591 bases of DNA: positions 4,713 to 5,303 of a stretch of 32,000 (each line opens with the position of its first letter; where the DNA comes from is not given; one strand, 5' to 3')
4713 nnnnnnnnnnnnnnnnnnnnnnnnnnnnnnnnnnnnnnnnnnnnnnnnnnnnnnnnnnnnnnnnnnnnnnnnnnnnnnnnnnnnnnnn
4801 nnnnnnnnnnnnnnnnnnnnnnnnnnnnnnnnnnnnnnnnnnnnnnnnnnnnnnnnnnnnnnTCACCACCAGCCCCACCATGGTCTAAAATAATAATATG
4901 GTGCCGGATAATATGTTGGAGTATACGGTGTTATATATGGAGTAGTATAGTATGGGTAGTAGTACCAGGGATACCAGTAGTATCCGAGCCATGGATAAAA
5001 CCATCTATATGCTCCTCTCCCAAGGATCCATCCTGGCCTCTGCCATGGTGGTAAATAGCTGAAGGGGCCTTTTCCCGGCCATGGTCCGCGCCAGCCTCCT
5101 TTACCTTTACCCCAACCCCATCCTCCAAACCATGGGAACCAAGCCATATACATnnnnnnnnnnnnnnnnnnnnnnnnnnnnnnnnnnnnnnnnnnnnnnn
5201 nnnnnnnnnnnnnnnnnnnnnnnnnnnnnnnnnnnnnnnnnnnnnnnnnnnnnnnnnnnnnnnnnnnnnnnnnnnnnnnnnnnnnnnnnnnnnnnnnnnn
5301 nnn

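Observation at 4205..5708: Four-gene operon of aromatic/Pro/Gly/Gln low-complexity proteins anchored by a NifX-like domain and a DUF5320-like coiled coil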

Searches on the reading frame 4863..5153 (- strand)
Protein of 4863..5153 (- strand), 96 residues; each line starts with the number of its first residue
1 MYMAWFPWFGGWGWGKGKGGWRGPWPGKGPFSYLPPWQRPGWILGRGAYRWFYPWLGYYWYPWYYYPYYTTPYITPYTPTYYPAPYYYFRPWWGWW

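Call 3: search_protein_families(library=pfam, proteins=[window:4863-5153:-], max_evalue=10)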
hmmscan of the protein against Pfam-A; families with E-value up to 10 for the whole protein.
window:4863-5153:- (96 aa): 0 families

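Call 4: search_protein_families(library=ncbifam, proteins=[window:4863-5153:-], max_evalue=10)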
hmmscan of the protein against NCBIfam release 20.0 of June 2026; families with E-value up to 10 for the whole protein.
window:4863-5153:- (96 aa): 0 families

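Call 16: find_homologous_proteins(query=window:4863-5147:-, max_evalue=0.01)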
Query window:4863-5147:- (94 aa): 135 proteins with E <= 0.01 among 175 candidates; the best 120 are listed.
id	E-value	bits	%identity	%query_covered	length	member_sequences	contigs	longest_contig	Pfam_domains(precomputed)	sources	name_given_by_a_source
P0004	7.5e-46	174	95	78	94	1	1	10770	-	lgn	-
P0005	8.3e-28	115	75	78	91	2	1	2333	-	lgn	-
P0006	6.7e-17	80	90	22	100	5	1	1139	-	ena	-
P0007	2.7e-13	68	67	55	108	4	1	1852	-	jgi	-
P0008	2.9e-13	68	70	64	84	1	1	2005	-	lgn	-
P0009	5.7e-13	67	74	33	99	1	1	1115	-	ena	-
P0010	1.5e-12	66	90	22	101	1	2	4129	-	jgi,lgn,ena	-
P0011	2.3e-12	65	61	60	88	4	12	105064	-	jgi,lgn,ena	-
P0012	2.5e-12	65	66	48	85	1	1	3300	-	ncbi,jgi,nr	ncbi:hypothetical protein DRN86_04800 [Candidatus Geothermarchaeota archaeon]|nr:MAG: hypothetical p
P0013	2.5e-12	65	58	55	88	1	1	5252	-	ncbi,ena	-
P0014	3.0e-12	65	75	40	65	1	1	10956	-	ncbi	ncbi:MAG: hypothetical protein ACXQTI_02300 [Candidatus Nezhaarchaeales archaeon]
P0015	9.2e-12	63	66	57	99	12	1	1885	PF17253.8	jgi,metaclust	metaclust:\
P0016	1.1e-11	63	74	41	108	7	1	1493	-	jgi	jgi:hypothetical protein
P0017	1.2e-11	63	57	69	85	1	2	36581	-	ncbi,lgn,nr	ncbi:MAG: hypothetical protein J7L38_03390 [Thermoproteales archaeon]|nr:hypothetical protein [Therm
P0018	7.8e-11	60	47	64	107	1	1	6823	PF17253.8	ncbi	-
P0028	4.0e-10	58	86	22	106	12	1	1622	PF17253.8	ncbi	-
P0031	6.0e-10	57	52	68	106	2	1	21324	PF17253.8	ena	-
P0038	9.9e-10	57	71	44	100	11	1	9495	PF17253.8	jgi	-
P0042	2.1e-9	56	51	73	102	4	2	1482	PF17253.8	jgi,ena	-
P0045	5.5e-9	54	76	39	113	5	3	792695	-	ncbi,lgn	ncbi:MAG: hypothetical protein QW547_02385 [Candidatus Bathyarchaeia archaeon]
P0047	1.6e-8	53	79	36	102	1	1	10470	PF17253.8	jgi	jgi:hypothetical protein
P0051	4.8e-8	51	52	53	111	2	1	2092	PF17253.8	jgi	jgi:hypothetical protein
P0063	1.8e-7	49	47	81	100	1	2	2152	PF17253.8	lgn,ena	-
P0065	2.3e-7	49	47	62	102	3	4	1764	PF17253.8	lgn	-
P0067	3.1e-7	48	86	22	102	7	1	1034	PF17253.8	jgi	jgi:hypothetical protein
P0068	4.2e-7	48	48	68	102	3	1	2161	PF17253.8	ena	-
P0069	4.3e-7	48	57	56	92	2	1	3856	PF17253.8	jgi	jgi:hypothetical protein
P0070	5.1e-7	48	74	36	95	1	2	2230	PF17253.8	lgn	-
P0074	8.7e-7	47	78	34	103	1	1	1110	PF17253.8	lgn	-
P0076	1.1e-6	47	86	22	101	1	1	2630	PF17253.8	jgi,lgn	jgi:hypothetical protein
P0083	2.6e-6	45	39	82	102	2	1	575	PF17253.8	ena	-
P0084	2.7e-6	45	67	46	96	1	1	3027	PF17253.8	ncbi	ncbi:MAG: hypothetical protein QXG01_08720 [Candidatus Bathyarchaeia archaeon]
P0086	3.0e-6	45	85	29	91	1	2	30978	PF17253.8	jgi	-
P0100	2.3e-5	42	51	69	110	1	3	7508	-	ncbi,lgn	ncbi:MAG: DUF5320 domain-containing protein [Candidatus Bathyarchaeia archaeon]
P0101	2.4e-5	42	46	66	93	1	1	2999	PF17253.8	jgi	jgi:hypothetical protein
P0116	3.2e-4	39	46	61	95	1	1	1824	PF17253.8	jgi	jgi:hypothetical protein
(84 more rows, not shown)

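Call 19: find_encoding_contigs(protein=P0004, flank=6000, max_places=3)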
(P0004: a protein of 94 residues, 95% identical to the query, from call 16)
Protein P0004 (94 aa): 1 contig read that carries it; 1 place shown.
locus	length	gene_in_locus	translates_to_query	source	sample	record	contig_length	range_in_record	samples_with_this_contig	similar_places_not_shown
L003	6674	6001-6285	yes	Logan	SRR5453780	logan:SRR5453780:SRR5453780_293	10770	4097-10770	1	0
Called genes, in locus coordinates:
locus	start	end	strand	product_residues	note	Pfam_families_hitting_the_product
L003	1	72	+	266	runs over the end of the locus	PF00528:BPD_transp_1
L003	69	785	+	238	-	PF00005:ABC_tran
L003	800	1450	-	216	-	-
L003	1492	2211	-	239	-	-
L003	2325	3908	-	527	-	PF00209:SNF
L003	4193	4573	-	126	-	-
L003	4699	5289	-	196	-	PF01914:MarC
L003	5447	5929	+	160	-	PF02579:Nitro_FeMo-Co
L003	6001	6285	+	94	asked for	-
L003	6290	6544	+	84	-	-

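Call 20: find_encoding_contigs(protein=P0005, flank=6000, max_places=3)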
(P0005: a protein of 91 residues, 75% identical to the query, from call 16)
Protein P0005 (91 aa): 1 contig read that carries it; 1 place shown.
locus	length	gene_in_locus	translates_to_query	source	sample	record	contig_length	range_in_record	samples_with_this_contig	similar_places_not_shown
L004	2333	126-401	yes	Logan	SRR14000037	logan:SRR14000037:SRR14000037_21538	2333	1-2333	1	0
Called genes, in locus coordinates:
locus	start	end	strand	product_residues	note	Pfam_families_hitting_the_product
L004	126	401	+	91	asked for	-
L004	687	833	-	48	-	-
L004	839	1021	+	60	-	-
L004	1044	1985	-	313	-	PF01874:CitG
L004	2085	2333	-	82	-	?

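Call 29: find_related_loci(query=A1, collection=genome_contigs, flank=5000)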
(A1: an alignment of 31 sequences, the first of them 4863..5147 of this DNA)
Query A1 (94 aa) in genome_contigs; peptide patterns used: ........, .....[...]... (x = any residue, [..] = any of these).
521 stretches matched a pattern; 256 encode a relative of the query (tblastn E <= 1e-3); the best 80 are kept; 80 distinct loci.
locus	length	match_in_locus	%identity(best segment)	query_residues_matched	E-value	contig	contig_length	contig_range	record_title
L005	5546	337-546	63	8-74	1e-16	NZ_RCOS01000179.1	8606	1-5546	Candidatus Methanodesulfokora washburnensis strain MDKW Ga0080004_1137899, whole genome shotgun sequence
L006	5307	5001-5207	75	22-94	3e-16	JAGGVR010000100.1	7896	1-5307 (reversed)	MAG: Staphylothermus sp. isolate AUK105 PB_MBMC_059_c_000000000069, whole genome shotgun sequence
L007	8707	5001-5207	73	22-94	6e-16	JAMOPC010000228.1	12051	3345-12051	MAG: Desulfurococcales archaeon isolate 4559-240_metabat1_scaf2bin.015 4559-240_scaffold_2872_c1, whole genome shotgun s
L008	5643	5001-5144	63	21-68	1e-14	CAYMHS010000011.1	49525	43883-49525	MAG TPA_asm: uncultured Thermoproteaceae archaeon isolate SRP141552_co1_85 genome assembly, contig: NODE_225_length_4952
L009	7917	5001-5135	46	15-70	2e-14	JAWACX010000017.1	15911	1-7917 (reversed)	MAG: Thermoplasmata archaeon isolate QQ_201709_bins_14 QQ_201709_bins_14_scaffold_17, whole genome shotgun sequence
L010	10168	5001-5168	66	11-70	3e-14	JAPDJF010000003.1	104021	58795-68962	MAG: Hadesarchaea archaeon isolate S4B3_HD70 c_000000000077, whole genome shotgun sequence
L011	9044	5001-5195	57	11-77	7e-14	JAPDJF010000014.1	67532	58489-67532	MAG: Hadesarchaea archaeon isolate S4B3_HD70 c_000000000156, whole genome shotgun sequence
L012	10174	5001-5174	66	22-77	6e-13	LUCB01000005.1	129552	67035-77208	MAG: Candidatus Bathyarchaeota archaeon B24 scaffold59, whole genome shotgun sequence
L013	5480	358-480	76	15-53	1e-13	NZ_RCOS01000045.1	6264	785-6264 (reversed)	Candidatus Methanodesulfokora washburnensis strain MDKW Ga0080004_1105270, whole genome shotgun sequence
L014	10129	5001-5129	67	11-53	6e-13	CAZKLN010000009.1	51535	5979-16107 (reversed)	MAG TPA_asm: uncultured Thermofilaceae archaeon isolate SRP141552_co1_139 genome assembly, contig: NODE_210_length_51535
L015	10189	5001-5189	57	14-74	7e-13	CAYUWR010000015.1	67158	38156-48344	MAG TPA_asm: uncultured Nitrososphaeria archaeon isolate SRP231805_co4_125 genome assembly, contig: k141_59701, whole ge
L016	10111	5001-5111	76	9-45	1e-12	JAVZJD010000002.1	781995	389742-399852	MAG: Candidatus Bathyarchaeia archaeon isolate DRTY-6_201901_bins_74 DRTY-6_201901_bins_74_scaffold_2, whole genome shot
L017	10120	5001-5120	73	21-53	3e-12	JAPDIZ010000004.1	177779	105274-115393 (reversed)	MAG: Candidatus Bathyarchaeota archaeon isolate S4B2_HD70 c_000000000030, whole genome shotgun sequence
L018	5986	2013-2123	73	16-52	2e-12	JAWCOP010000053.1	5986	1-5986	MAG: Candidatus Bathyarchaeia archaeon isolate JZ-2_201808_bins_108 JZ-2_201808_bins_108_scaffold_53, whole genome shotg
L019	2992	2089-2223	61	22-72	2e-12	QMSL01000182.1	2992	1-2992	MAG: Thermoprotei archaeon isolate B3_G16 B3_Guay16_scaffold_44527, whole genome shotgun sequence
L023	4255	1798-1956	64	8-61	4e-12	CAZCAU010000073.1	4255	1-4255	MAG TPA_asm: uncultured Desulfurococcales archaeon isolate SRP141559_co1_23 genome assembly, contig: NODE_13412_length_4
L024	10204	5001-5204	52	4-74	8e-12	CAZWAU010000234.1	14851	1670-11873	MAG TPA_asm: uncultured Nitrososphaerota archaeon isolate SRP231805_co4_130 genome assembly, contig: k141_393922, whole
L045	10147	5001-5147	59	22-77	6e-11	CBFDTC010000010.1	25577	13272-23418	MAG TPA_asm: Candidatus Bathyarchaeota archaeon isolate SRR6823440_binner13_Refined_89 genome assembly, contig: ERZ65034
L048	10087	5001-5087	83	18-46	1e-10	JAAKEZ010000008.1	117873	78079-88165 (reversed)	Candidatus Bathyarchaeota archaeon A05DMB-2 NODE_120_length_117873_cov_8.517306, whole genome shotgun sequence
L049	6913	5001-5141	64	21-64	1e-10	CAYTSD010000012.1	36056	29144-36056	MAG TPA_asm: uncultured Nitrososphaeria archaeon isolate binchicken_co80_166 genome assembly, contig: NODE_182_length_36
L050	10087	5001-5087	83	18-46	2e-10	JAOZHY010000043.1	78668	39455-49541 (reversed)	MAG: Candidatus Bathyarchaeota archaeon isolate SRBZ_5 k147_174255, whole genome shotgun sequence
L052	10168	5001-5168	57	18-66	2e-10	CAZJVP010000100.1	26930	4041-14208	MAG TPA_asm: uncultured Thermococci archaeon isolate SRP231805_co4_37 genome assembly, contig: k141_42864, whole genome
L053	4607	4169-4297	66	22-66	2e-10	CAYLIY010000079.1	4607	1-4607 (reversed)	MAG TPA_asm: uncultured Nitrososphaeria archaeon isolate binchicken_co184_20 genome assembly, contig: NODE_40690_length_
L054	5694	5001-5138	61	1-51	2e-10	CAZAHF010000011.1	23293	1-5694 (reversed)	MAG TPA_asm: uncultured Candidatus Bathyarchaeia archaeon isolate binchicken_co184_336 genome assembly, contig: NODE_346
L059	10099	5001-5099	76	21-53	3e-10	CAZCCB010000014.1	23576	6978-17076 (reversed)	MAG TPA_asm: uncultured Nitrososphaerota archaeon isolate SRP141552_co1_9 genome assembly, contig: NODE_808_length_23576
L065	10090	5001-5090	80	22-51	3e-10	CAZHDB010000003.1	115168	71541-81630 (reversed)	MAG TPA_asm: uncultured Desulfurococcaceae archaeon isolate binchicken_co184_125 genome assembly, contig: NODE_99_length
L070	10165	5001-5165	56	22-68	5e-10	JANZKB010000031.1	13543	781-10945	MAG: Candidatus Culexmicrobium thermophilum isolate GB-1845-036 Ga0190361_1000670, whole genome shotgun sequence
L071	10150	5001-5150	64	22-67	5e-10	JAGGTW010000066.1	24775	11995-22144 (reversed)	MAG: Desulfurococcales archaeon isolate AUK058 PB_MBMC_012_c_000000000086, whole genome shotgun sequence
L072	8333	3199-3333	62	16-54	7e-10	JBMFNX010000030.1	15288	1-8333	MAG: Nitrososphaeria archaeon isolate KM4338-22 NODE_30_length_15288_cov_7.489909, whole genome shotgun sequence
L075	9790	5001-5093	77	21-51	5e-10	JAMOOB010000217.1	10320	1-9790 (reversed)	MAG: Desulfurococcales archaeon isolate 4559-240_maxbin2_scaf2bin.008 4559-240_scaffold_3580_c1, whole genome shotgun se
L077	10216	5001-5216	53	21-91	1e-9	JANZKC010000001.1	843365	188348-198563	MAG: Candidatus Culexmicrobium cathedralense isolate GB-1867-005 Ga0190363_1000001, whole genome shotgun sequence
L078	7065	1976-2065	77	22-51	9e-10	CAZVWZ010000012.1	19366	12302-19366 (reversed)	MAG TPA_asm: uncultured Desulfurococcaceae archaeon isolate binchicken_co6_445 genome assembly, contig: NODE_2819_length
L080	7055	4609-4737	65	14-52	9e-10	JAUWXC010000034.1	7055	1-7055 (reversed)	MAG: Methanocellales archaeon isolate CSMAG_2674 CSMAG_2674_k127_4609857_length_7055_cov_9.0000, whole genome shotgun se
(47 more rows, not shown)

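Call 44: search_protein_families(library=pfam, proteins=[L014:4528-4920:+, L023:1333-1725:+, L059:4396-4890:+, L070:4415-4903:+, L077:4396-4893:+, L065:3974-4846:+, L065:3587-3970:+, L075:3568-4512:+, L078:937-1812:+, L071:4443-4850:+], max_evalue=0.01)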
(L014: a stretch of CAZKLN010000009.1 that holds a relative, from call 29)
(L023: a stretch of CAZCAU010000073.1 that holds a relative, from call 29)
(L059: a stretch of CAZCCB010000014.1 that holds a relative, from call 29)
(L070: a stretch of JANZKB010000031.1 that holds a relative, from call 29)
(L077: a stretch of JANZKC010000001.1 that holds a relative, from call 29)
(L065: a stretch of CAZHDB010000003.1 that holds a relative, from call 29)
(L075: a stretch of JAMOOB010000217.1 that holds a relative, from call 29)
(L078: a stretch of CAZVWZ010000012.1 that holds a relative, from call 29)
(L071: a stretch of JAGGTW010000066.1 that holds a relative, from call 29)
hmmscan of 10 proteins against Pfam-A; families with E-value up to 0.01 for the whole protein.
L014:4528-4920:+ (130 aa): 13 families
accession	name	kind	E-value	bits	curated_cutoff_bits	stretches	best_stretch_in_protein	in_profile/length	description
PF02001.22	DUF134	-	6e-19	68.9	27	1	35-125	4-90/98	Protein of unknown function DUF134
PF08281.18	Sigma70_r4_2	-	1.3e-07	31.6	25.7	1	73-112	14-53/54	Sigma-70, region 4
PF04545.22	Sigma70_r4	-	6.8e-07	29.1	24.1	1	72-112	7-47/50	Sigma-70, region 4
PF13384.12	HTH_23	-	9.5e-05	22.5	24.6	1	75-106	8-38/50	Homeodomain-like domain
PF07638.17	Sigma70_ECF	-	0.00039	20.8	21.1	1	72-116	138-182/185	ECF sigma factor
PF05225.22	HTH_psq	-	0.00059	19.9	20.4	1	76-107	7-38/45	helix-turn-helix, Psq domain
PF20432.4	Xre-like-HTH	-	0.00097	19.8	25.8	1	81-109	19-46/63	Antitoxin Xre-like helix-turn-helix domain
PF13560.12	HTH_31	-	0.0011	19.7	27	1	85-111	14-39/64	Helix-turn-helix domain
PF01381.28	HTH_3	-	0.0012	19.3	23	1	84-102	8-26/55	Helix-turn-helix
PF00126.33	HTH_1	-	0.0023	18.3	26.6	1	90-127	18-57/60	Bacterial regulatory helix-turn-helix protein, lysR family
PF13518.12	HTH_28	-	0.003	18.1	25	0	75-102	3-29/52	Helix-turn-helix domain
PF12728.13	HTH_17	-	0.0056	17.4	27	0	86-110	2-26/51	Helix-turn-helix domain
PF13545.12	HTH_Crp_2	-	0.0097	16.3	27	0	84-125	21-61/70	Crp-like helix-turn-helix domain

L023:1333-1725:+ (130 aa): 6 families
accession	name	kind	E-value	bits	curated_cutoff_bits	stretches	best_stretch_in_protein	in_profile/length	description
PF02001.22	DUF134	-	2.4e-18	66.9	27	1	36-125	5-90/98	Protein of unknown function DUF134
PF04545.22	Sigma70_r4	-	7.1e-06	25.9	24.1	1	69-113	4-48/50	Sigma-70, region 4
PF08281.18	Sigma70_r4_2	-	2.3e-05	24.4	25.7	1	69-113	10-54/54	Sigma-70, region 4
PF13384.12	HTH_23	-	0.0026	18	24.6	1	76-106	9-38/50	Homeodomain-like domain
PF07374.17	DUF1492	-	0.0048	17.5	21.5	1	74-113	60-99/100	Protein of unknown function (DUF1492)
PF13560.12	HTH_31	-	0.0078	16.9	27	0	85-112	14-40/64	Helix-turn-helix domain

L059:4396-4890:+ (164 aa): 3 families
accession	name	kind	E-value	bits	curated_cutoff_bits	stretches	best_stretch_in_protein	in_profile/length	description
PF09512.15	ThiW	-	3.5e-43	147.7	30.3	1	15-160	1-149/150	Thiamine-precursor transporter protein (ThiW)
PF12822.12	ECF_trnsprt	-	3.4e-07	30.9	30.7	1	14-136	2-123/169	ECF transporter, substrate-specific component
PF07694.17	5TM-5TMR_LYT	-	0.0019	18.2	24.6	1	10-119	14-119/169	5TMR of 5TMR-LYT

L070:4415-4903:+ (162 aa): 2 families
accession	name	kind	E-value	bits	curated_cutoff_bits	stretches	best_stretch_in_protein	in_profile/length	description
PF09512.15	ThiW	-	2e-40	138.8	30.3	1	14-159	1-149/150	Thiamine-precursor transporter protein (ThiW)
PF12822.12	ECF_trnsprt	-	6.9e-07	29.9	30.7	1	12-156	1-163/169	ECF transporter, substrate-specific component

L077:4396-4893:+ (165 aa): 3 families
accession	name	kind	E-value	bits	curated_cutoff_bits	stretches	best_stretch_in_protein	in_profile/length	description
PF09512.15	ThiW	-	5.5e-42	143.9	30.3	1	16-161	1-149/150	Thiamine-precursor transporter protein (ThiW)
PF12822.12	ECF_trnsprt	-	1.9e-07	31.7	30.7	1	15-129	2-128/169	ECF transporter, substrate-specific component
PF07694.17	5TM-5TMR_LYT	-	0.00029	20.9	24.6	1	5-117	8-120/169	5TMR of 5TMR-LYT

L065:3974-4846:+ (290 aa): 5 families
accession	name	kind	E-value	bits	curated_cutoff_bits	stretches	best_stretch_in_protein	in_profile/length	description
PF00753.33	Lactamase_B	-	3.2e-12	47.2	22.7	1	77-175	7-97/196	Metallo-beta-lactamase superfamily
PF12706.13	Lactamase_B_2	-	2.1e-11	44.2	27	1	87-172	2-99/200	Beta-lactamase superfamily domain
PF16661.11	Lactamase_B_6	-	0.00021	21.2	27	1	81-134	2-57/193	Metallo-beta-lactamase superfamily domain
PF23023.1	Anti-Pycsar_Apyc1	-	0.00062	19.8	50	1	79-154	23-100/250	Anti-Pycsar protein Apyc1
PF19583.5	ODP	-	0.0066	16.8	27.2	0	81-152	8-80/194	ODP family beta lactamase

L065:3587-3970:+ (127 aa): 11 families
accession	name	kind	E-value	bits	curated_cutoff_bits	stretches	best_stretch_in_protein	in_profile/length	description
PF02001.22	DUF134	-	4e-20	72.6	27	1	23-116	3-90/98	Protein of unknown function DUF134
PF08281.18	Sigma70_r4_2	-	1.4e-08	34.7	25.7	1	63-104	13-54/54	Sigma-70, region 4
PF04545.22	Sigma70_r4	-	2.7e-08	33.6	24.1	1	62-104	6-48/50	Sigma-70, region 4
PF07638.17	Sigma70_ECF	-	1.9e-05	25.1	21.1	1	61-108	136-183/185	ECF sigma factor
PF13384.12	HTH_23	-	3.5e-05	23.9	24.6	1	66-98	8-39/50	Homeodomain-like domain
PF05225.22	HTH_psq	-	0.0019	18.3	20.4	1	67-97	7-37/45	helix-turn-helix, Psq domain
PF01381.28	HTH_3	-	0.0027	18.2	23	1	75-93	8-26/55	Helix-turn-helix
PF13560.12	HTH_31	-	0.0036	18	27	1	76-98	14-36/64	Helix-turn-helix domain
PF02954.25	HTH_8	-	0.0044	17.2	22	1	79-98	21-40/42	Bacterial regulatory protein, Fis family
PF13412.12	HTH_24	-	0.0047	16.9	21.9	1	76-98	17-39/48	Winged helix-turn-helix DNA-binding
PF12728.13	HTH_17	-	0.0061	17.2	27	0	77-101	2-26/51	Helix-turn-helix domain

L075:3568-4512:+ (314 aa): 2 families
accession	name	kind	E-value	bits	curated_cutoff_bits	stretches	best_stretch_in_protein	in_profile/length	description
PF04055.27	Radical_SAM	-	4.5e-16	59.9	29.5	1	24-179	3-157/166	Radical SAM superfamily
PF00702.32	Hydrolase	-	0.0028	18.5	26.4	1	71-144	88-157/191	haloacid dehalogenase-like hydrolase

L078:937-1812:+ (291 aa): 3 families
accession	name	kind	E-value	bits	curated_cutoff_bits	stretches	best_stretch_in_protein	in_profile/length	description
PF12706.13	Lactamase_B_2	-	7.7e-12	45.7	27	1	88-172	2-98/200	Beta-lactamase superfamily domain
PF00753.33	Lactamase_B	-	2.2e-10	41.2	22.7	1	78-149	7-79/196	Metallo-beta-lactamase superfamily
PF16661.11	Lactamase_B_6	-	0.0011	18.8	27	1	82-135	2-57/193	Metallo-beta-lactamase superfamily domain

L071:4443-4850:+ (135 aa): 1 family
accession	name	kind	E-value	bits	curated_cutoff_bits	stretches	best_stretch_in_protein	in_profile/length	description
PF03692.20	CxxCxxCC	-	3e-13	50.7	23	1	12-88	1-72/85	Putative zinc- or iron-chelating domain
